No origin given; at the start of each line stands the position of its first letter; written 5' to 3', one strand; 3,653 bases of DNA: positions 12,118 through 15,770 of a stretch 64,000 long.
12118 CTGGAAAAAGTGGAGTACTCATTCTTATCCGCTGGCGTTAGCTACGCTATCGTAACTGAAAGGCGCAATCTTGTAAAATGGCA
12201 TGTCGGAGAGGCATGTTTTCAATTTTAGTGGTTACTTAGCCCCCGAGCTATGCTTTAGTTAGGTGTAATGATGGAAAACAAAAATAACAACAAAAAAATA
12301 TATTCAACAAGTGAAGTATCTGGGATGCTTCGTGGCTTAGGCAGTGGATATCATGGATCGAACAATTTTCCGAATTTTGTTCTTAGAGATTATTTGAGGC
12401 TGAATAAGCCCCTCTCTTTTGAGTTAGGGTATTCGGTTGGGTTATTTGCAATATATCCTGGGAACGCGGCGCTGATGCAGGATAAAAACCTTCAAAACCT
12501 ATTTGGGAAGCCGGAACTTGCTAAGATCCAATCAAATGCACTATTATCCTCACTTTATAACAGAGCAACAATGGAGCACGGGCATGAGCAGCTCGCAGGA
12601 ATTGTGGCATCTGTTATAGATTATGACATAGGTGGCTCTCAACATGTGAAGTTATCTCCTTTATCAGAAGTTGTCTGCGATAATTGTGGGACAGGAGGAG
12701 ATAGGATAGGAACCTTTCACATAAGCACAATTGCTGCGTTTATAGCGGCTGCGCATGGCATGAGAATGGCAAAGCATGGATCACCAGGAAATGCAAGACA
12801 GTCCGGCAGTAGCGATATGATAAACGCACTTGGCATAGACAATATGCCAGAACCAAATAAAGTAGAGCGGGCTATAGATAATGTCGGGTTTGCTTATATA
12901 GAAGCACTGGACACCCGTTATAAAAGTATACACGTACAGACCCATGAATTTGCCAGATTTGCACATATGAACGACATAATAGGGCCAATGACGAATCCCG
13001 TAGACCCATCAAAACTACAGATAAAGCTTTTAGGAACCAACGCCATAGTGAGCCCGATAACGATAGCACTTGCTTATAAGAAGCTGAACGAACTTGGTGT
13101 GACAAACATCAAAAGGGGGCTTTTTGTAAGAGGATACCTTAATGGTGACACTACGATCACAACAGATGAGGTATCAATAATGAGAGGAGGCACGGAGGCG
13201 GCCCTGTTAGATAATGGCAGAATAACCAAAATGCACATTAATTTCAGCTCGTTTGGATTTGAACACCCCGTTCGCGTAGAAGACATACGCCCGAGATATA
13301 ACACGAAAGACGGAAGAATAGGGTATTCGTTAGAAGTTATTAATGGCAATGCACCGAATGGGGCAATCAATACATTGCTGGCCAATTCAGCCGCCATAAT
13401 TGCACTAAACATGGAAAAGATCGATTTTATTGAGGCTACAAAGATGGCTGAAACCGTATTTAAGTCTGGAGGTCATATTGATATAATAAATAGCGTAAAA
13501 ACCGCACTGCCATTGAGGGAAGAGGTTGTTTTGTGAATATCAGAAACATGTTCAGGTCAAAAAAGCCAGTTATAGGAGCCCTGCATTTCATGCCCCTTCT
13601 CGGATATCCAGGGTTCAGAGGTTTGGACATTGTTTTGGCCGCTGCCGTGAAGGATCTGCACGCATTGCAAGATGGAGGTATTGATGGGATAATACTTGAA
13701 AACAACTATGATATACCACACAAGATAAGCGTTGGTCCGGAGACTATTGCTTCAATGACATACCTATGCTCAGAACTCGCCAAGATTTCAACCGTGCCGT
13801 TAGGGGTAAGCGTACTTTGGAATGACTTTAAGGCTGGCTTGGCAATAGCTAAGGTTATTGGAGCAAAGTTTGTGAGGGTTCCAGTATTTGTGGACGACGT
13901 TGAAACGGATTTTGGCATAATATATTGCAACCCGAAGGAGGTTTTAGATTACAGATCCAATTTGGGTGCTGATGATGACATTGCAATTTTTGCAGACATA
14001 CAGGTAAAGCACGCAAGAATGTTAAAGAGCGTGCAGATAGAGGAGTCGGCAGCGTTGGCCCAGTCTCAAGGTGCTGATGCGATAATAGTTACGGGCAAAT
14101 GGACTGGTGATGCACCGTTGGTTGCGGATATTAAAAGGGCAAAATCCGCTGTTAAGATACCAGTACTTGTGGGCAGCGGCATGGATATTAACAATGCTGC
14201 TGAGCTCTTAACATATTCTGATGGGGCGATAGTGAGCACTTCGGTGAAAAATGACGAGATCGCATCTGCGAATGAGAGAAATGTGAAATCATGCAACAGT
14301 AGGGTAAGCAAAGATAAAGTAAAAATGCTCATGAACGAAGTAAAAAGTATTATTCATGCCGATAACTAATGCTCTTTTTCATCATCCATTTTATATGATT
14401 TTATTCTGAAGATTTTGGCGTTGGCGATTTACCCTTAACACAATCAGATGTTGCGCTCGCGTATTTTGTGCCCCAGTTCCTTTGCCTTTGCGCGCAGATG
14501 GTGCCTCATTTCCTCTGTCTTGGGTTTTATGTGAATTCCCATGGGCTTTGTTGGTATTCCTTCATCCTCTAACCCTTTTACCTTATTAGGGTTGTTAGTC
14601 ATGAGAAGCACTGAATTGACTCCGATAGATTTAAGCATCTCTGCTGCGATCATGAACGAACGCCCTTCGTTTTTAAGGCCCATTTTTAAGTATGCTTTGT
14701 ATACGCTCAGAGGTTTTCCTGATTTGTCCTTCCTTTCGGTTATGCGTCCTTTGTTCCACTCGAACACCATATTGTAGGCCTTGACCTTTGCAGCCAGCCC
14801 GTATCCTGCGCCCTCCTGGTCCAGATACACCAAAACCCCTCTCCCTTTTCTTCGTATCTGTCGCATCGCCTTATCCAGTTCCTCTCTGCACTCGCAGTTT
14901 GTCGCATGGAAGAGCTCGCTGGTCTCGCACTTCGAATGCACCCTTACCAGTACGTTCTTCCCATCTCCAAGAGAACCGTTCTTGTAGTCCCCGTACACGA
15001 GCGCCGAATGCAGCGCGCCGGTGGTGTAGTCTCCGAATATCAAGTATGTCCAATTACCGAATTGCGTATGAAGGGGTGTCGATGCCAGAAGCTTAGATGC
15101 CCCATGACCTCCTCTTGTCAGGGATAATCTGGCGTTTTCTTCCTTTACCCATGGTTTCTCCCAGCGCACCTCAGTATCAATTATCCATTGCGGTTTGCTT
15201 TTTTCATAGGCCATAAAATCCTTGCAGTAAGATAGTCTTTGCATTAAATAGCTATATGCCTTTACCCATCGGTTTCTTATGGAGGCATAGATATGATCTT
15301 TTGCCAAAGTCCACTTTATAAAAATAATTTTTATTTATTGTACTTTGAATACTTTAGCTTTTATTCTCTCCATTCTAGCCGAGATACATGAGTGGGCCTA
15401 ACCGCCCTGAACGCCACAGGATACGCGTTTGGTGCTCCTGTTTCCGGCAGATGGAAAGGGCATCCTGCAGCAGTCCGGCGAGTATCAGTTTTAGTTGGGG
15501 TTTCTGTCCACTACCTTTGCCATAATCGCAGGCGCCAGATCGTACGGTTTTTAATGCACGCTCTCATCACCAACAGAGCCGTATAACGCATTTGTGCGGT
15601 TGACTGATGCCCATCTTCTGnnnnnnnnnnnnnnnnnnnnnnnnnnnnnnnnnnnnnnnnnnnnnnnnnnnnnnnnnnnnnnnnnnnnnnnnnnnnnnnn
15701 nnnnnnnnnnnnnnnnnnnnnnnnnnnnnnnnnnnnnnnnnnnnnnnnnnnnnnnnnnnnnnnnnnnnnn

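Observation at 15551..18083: Overlapping four-gene operon: wHTH - 351-aa orphan - stand-alone ThrRS editing (DTD-fold) domain - VanX D-Ala-D-Ala dipeptidase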

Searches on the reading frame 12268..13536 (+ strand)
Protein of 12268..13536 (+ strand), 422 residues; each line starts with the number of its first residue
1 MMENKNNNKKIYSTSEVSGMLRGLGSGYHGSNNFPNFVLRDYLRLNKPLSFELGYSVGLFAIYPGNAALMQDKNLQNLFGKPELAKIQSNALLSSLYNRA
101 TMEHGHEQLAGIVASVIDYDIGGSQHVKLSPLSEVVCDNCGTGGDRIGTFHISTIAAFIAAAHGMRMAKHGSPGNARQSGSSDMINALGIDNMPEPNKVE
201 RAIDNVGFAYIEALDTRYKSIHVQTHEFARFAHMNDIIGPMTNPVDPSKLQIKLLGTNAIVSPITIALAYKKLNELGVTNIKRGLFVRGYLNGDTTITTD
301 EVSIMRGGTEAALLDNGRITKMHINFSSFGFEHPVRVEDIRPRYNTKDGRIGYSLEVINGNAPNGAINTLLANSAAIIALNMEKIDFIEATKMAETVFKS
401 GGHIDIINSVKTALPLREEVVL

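Call 3: search_protein_families(library=pfam, proteins=[window:12268-13536:+], max_evalue=0.1)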
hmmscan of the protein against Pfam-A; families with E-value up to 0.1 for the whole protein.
window:12268-13536:+ (422 aa): 1 family
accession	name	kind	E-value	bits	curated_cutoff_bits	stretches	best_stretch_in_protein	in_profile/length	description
PF00591.27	Glycos_transf_3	-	4.4e-30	105.6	27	1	136-401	4-250/253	Glycosyl transferase family, a/b domain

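Call 4: search_protein_families(library=ncbifam, proteins=[window:12268-13536:+], max_evalue=0.1)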
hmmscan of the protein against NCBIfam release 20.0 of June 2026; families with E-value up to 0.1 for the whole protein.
window:12268-13536:+ (422 aa): 4 families
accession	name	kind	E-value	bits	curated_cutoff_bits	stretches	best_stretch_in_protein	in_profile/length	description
TIGR01245.1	trpD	equivalog_domain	3.6e-38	131.7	199.05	1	75-410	18-327/330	anthranilate phosphoribosyltransferase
NF011201.0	PRK14607.1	equivalog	1.5e-31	109.7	670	1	105-411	243-525/534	bifunctional anthranilate synthase component II/anthranilate phosphoribosyltransferase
NF007073.0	PRK09522.1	equivalog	6.9e-18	64.8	738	1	135-403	272-520/531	bifunctional anthranilate synthase glutamate amidotransferase component TrpG/anthranilate phosphoribosyltransferase TrpD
NF006564.0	PRK09071.1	equivalog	0.012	14.6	257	1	155-212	107-165/335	glycosyl transferase family protein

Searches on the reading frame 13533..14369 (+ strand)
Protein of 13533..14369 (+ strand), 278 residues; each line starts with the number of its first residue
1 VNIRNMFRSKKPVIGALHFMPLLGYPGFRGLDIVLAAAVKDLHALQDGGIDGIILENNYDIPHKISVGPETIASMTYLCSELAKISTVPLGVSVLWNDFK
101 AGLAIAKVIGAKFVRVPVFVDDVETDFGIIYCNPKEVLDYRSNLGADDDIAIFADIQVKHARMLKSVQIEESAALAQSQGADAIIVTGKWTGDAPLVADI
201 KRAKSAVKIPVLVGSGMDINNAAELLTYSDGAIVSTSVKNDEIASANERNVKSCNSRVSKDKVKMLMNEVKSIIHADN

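Call 3: search_protein_families(library=pfam, proteins=[window:13533-14369:+], max_evalue=0.1)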
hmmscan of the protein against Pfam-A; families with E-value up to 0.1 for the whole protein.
window:13533-14369:+ (278 aa): 1 family
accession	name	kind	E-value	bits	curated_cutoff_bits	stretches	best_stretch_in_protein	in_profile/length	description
PF03437.21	BtpA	-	5.2e-66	223.1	30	1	10-244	2-236/254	BtpA family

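Call 4: search_protein_families(library=ncbifam, proteins=[window:13533-14369:+], max_evalue=0.1)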
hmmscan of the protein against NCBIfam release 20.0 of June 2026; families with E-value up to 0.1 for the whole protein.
window:13533-14369:+ (278 aa): 3 families
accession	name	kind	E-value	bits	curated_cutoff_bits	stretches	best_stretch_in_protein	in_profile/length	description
TIGR00259.1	thylakoid_BtpA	subfamily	2e-66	224.1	153.4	1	10-244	1-236/257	BtpA/SgcQ family protein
NF045918.1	PhsystIBiosynBtpA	equivalog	2e-58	197.8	400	1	4-241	2-241/261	photosystem I biogenesis protein BtpA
NF005556.0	PRK07226.1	subfamily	0.007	15.8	241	1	168-234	161-222/267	2-amino-3,7-dideoxy-D-threo-hept-6-ulosonate synthase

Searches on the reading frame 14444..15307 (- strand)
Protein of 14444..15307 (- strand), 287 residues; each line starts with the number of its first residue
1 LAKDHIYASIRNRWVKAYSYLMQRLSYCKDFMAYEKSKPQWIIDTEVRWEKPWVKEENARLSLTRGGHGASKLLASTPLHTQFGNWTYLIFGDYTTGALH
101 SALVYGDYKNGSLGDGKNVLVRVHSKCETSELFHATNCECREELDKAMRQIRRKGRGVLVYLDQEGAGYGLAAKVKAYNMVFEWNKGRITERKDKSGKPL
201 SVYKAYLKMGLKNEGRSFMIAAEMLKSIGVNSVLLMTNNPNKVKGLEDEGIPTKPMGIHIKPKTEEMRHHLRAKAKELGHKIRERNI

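Call 3: search_protein_families(library=pfam, proteins=[window:14444-15307:-], max_evalue=0.1)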
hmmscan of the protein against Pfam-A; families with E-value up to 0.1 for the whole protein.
window:14444-15307:- (287 aa): 1 family
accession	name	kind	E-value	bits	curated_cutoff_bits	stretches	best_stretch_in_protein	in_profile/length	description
PF00925.25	GTP_cyclohydro2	-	3e-42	144.4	23.3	1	76-251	5-158/165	GTP cyclohydrolase II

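Call 4: search_protein_families(library=ncbifam, proteins=[window:14444-15307:-], max_evalue=0.1)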
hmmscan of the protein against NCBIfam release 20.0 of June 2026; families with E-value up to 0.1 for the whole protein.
window:14444-15307:- (287 aa): 9 families
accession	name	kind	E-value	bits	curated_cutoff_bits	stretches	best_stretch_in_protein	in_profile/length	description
NF001591.0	PRK00393.1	subfamily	1.4e-40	138.8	148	1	73-284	6-196/199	GTP cyclohydrolase II RibA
NF006803.0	PRK09311.1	equivalog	5.2e-40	137.5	569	1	75-284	216-406/417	bifunctional 3,4-dihydroxy-2-butanone-4-phosphate synthase/GTP cyclohydrolase II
TIGR00505.1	ribA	equivalog_domain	1.2e-36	126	205.85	1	77-282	6-191/191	GTP cyclohydrolase II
NF006805.0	PRK09318.1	equivalog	1.1e-34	120.1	486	1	75-285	196-383/387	bifunctional 3,4-dihydroxy-2-butanone-4-phosphate synthase/GTP cyclohydrolase II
NF006806.0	PRK09319.1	equivalog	4.6e-33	114.7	764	1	76-285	221-412/561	bifunctional 3,4-dihydroxy-2-butanone-4-phosphate synthase/GTP cyclohydrolase II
NF006456.0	PRK08815.1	equivalog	1.1e-32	113.7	464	1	117-282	215-365/376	GTP cyclohydrolase II RibA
NF010626.1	PRK14019.1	equivalog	1.2e-12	47.4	513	1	75-190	209-307/364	bifunctional 3,4-dihydroxy-2-butanone-4-phosphate synthase/GTP cyclohydrolase II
NF005536.0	PRK07198.1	equivalog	2.3e-06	26.7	403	1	117-180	238-305/419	GTP cyclohydrolase II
NF009132.0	PRK12485.1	equivalog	0.016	14.3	693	1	78-173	213-304/369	bifunctional 3,4-dihydroxy-2-butanone-4-phosphate synthase/GTP cyclohydrolase II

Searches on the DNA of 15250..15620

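Call 86: search_rna_families(source=window, start=15250, end=15620, threshold=evalue, max_evalue=1)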
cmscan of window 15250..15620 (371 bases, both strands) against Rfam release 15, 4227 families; matches with E-value up to 1: 0.
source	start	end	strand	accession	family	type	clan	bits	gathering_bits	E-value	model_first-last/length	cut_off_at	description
